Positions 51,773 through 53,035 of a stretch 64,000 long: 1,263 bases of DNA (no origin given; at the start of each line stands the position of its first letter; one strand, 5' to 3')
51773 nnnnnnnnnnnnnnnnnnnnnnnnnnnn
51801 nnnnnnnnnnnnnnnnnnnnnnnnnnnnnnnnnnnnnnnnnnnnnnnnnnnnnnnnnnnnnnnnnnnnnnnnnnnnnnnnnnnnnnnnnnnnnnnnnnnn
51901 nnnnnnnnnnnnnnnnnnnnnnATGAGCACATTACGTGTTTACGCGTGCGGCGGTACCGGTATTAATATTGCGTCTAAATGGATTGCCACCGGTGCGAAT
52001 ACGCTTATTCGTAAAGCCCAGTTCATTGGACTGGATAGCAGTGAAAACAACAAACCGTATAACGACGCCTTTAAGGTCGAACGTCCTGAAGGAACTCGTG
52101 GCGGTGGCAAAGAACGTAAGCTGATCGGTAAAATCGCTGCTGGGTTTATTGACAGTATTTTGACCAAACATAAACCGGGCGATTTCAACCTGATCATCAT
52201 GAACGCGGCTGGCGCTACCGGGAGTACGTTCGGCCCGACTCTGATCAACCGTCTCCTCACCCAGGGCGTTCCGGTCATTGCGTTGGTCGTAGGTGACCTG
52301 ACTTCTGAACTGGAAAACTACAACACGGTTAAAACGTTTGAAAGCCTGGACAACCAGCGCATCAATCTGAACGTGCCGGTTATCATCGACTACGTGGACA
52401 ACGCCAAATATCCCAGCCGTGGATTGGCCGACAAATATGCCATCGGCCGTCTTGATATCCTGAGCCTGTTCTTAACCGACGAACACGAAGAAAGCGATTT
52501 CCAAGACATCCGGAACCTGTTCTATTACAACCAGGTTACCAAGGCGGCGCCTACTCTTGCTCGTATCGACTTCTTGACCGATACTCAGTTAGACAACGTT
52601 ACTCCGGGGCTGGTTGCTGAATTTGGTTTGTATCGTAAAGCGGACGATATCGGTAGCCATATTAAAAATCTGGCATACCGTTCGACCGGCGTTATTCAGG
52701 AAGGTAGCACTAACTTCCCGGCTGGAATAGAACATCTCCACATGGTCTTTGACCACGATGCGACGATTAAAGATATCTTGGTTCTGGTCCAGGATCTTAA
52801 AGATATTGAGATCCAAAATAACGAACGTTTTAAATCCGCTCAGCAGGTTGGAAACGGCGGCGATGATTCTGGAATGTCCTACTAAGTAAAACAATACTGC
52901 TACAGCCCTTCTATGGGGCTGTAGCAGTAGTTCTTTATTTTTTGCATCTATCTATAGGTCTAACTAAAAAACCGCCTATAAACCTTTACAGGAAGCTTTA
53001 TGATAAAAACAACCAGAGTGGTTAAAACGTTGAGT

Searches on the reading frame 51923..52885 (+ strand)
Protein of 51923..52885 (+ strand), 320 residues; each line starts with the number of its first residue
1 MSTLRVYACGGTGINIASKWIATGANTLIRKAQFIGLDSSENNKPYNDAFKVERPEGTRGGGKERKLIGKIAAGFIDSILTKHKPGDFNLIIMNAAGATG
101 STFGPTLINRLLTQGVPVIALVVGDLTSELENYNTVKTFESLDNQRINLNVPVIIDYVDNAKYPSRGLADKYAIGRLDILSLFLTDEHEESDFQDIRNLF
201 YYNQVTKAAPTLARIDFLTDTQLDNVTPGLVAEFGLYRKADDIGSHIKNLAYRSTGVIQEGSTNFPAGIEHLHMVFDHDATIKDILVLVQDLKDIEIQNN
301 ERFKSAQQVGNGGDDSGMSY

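Call 17: search_protein_families(library=phrogs, proteins=[window:51923-52885:+], max_evalue=0.001)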
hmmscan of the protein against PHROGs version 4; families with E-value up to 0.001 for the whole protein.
window:51923-52885:+ (320 aa): 1 family
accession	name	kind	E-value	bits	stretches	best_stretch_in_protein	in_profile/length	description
phrog_4733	-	DNA, RNA and nucleotide metabolism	1.9e-74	251.7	1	1-319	3-322/323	tubulin PhuZ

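Call 18: search_protein_families(library=pfam, proteins=[window:51923-52885:+], max_evalue=0.01)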
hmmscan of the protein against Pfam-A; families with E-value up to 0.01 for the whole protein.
window:51923-52885:+ (320 aa): 1 family
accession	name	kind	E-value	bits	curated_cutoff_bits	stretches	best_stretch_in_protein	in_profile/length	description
PF00091.31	Tubulin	-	0.0006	20.6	33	1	8-145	6-173/190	Tubulin/FtsZ family, GTPase domain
